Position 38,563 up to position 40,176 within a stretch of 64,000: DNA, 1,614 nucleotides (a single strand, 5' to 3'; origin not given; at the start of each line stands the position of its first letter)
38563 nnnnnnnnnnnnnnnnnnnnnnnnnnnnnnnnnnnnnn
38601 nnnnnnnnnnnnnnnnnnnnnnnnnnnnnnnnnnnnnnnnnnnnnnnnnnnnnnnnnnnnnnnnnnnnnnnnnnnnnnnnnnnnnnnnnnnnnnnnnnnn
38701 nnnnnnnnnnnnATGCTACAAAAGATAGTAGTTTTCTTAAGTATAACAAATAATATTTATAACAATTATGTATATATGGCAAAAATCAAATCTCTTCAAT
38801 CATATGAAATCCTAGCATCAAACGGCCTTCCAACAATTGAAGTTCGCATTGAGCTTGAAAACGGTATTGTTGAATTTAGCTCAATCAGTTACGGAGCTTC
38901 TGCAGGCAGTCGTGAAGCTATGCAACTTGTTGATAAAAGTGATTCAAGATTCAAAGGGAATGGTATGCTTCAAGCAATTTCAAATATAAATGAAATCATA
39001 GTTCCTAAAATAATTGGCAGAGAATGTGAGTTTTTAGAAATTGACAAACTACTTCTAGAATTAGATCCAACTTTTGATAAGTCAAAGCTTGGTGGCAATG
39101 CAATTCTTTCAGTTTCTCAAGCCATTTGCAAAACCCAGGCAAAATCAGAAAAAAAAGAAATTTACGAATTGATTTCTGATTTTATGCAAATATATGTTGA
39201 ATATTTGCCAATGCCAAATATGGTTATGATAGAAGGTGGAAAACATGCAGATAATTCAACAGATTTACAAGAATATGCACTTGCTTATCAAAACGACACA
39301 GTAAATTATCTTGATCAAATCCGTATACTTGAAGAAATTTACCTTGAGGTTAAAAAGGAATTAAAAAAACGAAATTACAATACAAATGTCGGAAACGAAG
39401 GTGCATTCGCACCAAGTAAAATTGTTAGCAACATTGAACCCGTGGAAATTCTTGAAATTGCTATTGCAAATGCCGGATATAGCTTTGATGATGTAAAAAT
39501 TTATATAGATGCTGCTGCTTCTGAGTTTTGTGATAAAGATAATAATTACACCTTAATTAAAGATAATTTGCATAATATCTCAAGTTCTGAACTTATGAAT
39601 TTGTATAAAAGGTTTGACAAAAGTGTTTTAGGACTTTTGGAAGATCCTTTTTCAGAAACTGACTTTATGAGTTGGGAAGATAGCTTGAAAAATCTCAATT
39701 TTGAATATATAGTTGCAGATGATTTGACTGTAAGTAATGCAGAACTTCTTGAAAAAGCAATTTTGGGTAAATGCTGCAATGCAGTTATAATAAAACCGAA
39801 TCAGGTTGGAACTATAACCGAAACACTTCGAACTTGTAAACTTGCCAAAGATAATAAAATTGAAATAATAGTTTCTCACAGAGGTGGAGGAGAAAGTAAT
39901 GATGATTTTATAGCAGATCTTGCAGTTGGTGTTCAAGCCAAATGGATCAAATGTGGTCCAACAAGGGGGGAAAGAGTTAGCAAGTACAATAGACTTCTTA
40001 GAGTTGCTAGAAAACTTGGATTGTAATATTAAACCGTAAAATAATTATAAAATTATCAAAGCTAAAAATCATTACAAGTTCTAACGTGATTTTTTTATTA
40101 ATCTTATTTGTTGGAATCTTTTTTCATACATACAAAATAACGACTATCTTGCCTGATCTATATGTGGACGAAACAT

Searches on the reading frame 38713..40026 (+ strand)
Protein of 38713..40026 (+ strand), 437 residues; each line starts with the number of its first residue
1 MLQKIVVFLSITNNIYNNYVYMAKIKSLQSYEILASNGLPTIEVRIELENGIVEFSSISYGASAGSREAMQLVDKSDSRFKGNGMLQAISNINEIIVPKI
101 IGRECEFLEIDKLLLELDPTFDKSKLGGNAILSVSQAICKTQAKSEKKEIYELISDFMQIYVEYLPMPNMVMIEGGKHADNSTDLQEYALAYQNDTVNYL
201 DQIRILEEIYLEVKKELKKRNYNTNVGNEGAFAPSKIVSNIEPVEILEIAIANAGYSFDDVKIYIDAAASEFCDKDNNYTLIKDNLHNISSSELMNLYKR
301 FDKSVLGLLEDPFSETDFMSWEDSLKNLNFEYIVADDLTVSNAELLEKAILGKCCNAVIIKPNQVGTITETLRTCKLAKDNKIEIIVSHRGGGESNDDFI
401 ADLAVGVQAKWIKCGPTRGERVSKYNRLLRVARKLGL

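Call 86: search_protein_families(library=pfam, proteins=[window:38713-40026:+], max_evalue=0.0001)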
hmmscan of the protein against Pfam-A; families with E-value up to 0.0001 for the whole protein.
window:38713-40026:+ (437 aa): 2 families
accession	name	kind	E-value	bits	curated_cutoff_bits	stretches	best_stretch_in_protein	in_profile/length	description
PF00113.28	Enolase_C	-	2.6e-66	224.4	21.5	1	164-436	3-282/296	Enolase, C-terminal TIM barrel domain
PF03952.21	Enolase_N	-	2.3e-34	118.8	35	1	25-154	1-131/131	Enolase, N-terminal domain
